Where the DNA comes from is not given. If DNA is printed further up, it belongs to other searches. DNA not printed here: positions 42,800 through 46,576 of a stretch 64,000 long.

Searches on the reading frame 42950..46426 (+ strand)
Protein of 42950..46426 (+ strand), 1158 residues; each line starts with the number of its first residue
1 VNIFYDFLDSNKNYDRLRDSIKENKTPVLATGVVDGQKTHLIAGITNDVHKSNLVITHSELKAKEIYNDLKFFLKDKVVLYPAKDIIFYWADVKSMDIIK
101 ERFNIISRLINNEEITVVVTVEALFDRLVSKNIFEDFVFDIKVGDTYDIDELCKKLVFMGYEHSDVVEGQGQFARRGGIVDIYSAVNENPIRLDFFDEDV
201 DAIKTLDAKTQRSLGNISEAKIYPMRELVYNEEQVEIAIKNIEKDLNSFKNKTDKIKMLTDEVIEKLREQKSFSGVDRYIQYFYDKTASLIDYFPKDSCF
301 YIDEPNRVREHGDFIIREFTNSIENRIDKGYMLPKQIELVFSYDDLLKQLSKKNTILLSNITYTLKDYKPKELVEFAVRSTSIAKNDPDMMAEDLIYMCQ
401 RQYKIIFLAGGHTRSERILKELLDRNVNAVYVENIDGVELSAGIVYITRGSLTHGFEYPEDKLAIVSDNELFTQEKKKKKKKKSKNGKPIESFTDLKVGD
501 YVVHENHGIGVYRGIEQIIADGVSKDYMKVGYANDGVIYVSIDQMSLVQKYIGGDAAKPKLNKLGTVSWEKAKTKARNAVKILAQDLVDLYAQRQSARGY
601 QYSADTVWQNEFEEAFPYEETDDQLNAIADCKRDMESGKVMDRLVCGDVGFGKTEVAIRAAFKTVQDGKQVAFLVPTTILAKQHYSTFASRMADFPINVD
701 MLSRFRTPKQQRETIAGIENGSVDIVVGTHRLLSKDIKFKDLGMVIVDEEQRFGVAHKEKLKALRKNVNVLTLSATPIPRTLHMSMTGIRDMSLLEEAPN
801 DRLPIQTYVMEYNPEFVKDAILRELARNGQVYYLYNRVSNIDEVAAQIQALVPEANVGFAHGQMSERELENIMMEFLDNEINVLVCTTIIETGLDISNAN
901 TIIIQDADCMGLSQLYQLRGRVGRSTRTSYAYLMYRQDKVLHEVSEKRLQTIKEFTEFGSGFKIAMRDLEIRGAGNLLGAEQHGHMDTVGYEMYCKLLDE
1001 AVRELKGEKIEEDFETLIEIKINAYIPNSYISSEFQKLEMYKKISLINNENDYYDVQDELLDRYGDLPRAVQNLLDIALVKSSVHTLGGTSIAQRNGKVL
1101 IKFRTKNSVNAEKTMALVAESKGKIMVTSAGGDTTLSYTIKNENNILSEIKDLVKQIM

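Call 34: find_homologous_proteins(query=window:42950-46426:+, max_evalue=1e-100)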
Query window:42950-46426:+ (1158 aa): 7723 proteins with E <= 1e-100 among 8000 candidates; the best 120 are listed.
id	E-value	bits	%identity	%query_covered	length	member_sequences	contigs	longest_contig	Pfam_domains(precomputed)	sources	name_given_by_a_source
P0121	0.0e+0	2562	99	100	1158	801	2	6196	PF02559.23,PF00270.36,PF17757.7,PF03461.21,PF00271.38,PF22590.3,PF04851.22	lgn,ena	-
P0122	0.0e+0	1774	66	100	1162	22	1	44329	PF02559.23,PF00270.36,PF17757.7,PF03461.21,PF00271.38,PF04851.22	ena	-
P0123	0.0e+0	1771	67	100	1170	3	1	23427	PF02559.23,PF00270.36,PF17757.7,PF03461.21,PF00271.38,PF04851.22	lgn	-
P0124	0.0e+0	1770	66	100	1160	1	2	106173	PF02559.23,PF00270.36,PF17757.7,PF03461.21,PF00271.38,PF04851.22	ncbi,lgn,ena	-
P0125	0.0e+0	1768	65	100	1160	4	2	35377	PF21132.3,PF02559.23,PF00270.36,PF17757.7,PF03461.21,PF00271.38,PF04851.22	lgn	-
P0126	0.0e+0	1768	66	100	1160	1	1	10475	PF02559.23,PF00270.36,PF17757.7,PF03461.21,PF00271.38,PF04851.22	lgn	-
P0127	0.0e+0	1761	66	100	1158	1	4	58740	PF21132.3,PF02559.23,PF00270.36,PF17757.7,PF03461.21,PF00271.38,PF04851.22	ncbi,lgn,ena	-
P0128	0.0e+0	1760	66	100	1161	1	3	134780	PF02559.23,PF00270.36,PF00176.30,PF17757.7,PF03461.21,PF00271.38,PF04851.22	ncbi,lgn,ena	-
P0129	0.0e+0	1759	66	100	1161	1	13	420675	PF02559.23,PF00270.36,PF00176.30,PF17757.7,PF03461.21,PF00271.38,PF04851.22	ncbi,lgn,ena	-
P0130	0.0e+0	1758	66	100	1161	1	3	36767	PF02559.23,PF00270.36,PF00176.30,PF17757.7,PF03461.21,PF00271.38,PF04851.22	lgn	-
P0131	0.0e+0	1758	66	100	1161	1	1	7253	PF02559.23,PF00270.36,PF00176.30,PF17757.7,PF03461.21,PF00271.38,PF04851.22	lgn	-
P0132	0.0e+0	1758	66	100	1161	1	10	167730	PF02559.23,PF00270.36,PF00176.30,PF17757.7,PF03461.21,PF00271.38,PF04851.22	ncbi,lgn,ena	-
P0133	0.0e+0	1758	66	100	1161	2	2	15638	PF02559.23,PF00270.36,PF00176.30,PF17757.7,PF03461.21,PF00271.38,PF04851.22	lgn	-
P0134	0.0e+0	1757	66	100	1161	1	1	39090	PF02559.23,PF00270.36,PF00176.30,PF17757.7,PF03461.21,PF00271.38,PF04851.22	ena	-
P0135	0.0e+0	1757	66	100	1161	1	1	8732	PF02559.23,PF00270.36,PF00176.30,PF17757.7,PF03461.21,PF00271.38,PF04851.22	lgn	-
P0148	0.0e+0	1752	65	100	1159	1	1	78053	PF02559.23,PF00270.36,PF00176.30,PF17757.7,PF03461.21,PF00271.38,PF22590.3,PF04851.22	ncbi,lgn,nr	ncbi:MAG: transcription-repair coupling factor [Clostridia bacterium]|nr:transcription-repair coupli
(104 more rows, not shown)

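Call 35: find_encoding_contigs(protein=P0122, flank=4000, max_places=1)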
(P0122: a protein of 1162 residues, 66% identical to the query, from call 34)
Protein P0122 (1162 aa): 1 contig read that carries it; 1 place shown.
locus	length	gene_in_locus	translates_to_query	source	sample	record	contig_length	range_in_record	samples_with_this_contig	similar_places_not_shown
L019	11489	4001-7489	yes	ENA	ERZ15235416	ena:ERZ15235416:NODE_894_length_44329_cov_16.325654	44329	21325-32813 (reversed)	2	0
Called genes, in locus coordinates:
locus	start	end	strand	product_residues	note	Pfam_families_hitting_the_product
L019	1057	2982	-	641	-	PF06480:FtsH_ext (faint), PF06068:TIP49 (faint), PF00004:AAA, PF17862:AAA_lid_3, PF01434:Peptidase_M41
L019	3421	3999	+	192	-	PF01195:Pept_tRNA_hydro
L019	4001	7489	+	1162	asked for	PF17757:UvrB_inter, PF02559:CarD_TRCF_RID, PF04851:ResIII, PF00270:DEAD, PF00271:Helicase_C, PF03461:TRCF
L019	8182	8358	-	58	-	-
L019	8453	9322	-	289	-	PF03193:RsgA_GTPase (faint), PF01926:MMR_HSR1, PF02421:FeoB_N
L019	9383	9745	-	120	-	PF01245:Ribosomal_L19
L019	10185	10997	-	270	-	-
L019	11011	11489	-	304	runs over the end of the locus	PF01479:S4, PF00849:PseudoU_synth_2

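Call 36: find_encoding_contigs(protein=P0124, flank=4000, max_places=1)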
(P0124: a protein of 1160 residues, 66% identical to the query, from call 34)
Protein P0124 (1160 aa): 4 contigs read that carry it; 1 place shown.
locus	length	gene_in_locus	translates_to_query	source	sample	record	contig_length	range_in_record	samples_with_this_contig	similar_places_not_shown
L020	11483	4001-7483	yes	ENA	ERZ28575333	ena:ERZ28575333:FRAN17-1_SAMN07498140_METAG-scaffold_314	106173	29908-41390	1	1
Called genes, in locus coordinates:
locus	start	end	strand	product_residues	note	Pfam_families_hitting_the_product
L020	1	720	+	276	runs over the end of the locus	-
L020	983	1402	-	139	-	PF12641:Flavodoxin_3 (weak), PF00258:Flavodoxin_1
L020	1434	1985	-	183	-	PF12672:DUF3793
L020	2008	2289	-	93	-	PF10087:DUF2325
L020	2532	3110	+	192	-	PF01195:Pept_tRNA_hydro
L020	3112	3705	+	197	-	PF00892:EamA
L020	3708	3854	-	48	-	-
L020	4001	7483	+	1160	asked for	PF17757:UvrB_inter, PF02559:CarD_TRCF_RID, PF00270:DEAD, PF04851:ResIII, PF00271:Helicase_C, PF03461:TRCF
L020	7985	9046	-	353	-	PF14253:AbiH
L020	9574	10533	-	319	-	PF01081:Aldolase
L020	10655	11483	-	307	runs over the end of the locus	PF03547:Mem_trans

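Call 37: find_encoding_contigs(protein=P0129, flank=4000, max_places=1)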
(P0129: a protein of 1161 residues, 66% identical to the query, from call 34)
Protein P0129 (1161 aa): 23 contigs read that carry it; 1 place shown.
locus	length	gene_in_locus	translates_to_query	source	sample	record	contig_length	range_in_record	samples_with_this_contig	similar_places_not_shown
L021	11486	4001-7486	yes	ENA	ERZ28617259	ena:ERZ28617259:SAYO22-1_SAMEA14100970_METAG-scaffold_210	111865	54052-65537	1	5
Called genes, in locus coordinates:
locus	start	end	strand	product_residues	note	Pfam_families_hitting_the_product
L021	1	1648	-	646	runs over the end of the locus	PF06480:FtsH_ext (faint), PF00004:AAA, PF17862:AAA_lid_3, PF01434:Peptidase_M41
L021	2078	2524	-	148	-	-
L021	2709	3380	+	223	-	-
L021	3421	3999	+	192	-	PF01195:Pept_tRNA_hydro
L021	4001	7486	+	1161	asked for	PF17757:UvrB_inter, PF02559:CarD_TRCF_RID, PF00176:SNF2-rel_dom (faint), PF00270:DEAD, PF04851:ResIII, PF00271:Helicase_C, PF03461:TRCF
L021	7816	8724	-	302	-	PF05593:RHS_repeat (weak), PF25023:TEN_YD-shell, PF05593:RHS_repeat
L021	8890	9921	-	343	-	-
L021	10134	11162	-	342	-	PF07833:Cu_amine_oxidN1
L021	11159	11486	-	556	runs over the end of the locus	PF05593:RHS_repeat (faint), PF25023:TEN_YD-shell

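Call 38: find_encoding_contigs(protein=P0148, flank=4000, max_places=1)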
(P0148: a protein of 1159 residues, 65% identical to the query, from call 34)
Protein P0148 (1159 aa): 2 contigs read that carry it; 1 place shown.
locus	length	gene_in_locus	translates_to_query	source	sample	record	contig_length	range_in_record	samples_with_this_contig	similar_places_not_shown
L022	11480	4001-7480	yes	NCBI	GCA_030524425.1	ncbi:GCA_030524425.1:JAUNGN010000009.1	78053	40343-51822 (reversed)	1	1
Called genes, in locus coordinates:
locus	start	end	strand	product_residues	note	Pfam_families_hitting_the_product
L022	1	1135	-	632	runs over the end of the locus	PF06480:FtsH_ext (faint), PF00004:AAA, PF17862:AAA_lid_3, PF01434:Peptidase_M41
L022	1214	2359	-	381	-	PF07907:YibE_F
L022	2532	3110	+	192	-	PF01195:Pept_tRNA_hydro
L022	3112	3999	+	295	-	PF00892:EamA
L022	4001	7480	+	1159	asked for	PF22590:Cas3-like_C_2 (faint), PF17757:UvrB_inter, PF02559:CarD_TRCF_RID, PF00176:SNF2-rel_dom (faint), PF00270:DEAD, PF04851:ResIII, PF00271:Helicase_C, PF03461:TRCF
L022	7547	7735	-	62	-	-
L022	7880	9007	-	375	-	PF07833:Cu_amine_oxidN1, PF13483:Lactamase_B_3, PF12706:Lactamase_B_2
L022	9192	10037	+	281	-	PF00165:HTH_AraC, PF12833:HTH_18, PF00165:HTH_AraC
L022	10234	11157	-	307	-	PF04204:HTS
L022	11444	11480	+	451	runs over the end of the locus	PF12708:Pect-lyase_RHGA_epim (faint), PF00295:Glyco_hydro_28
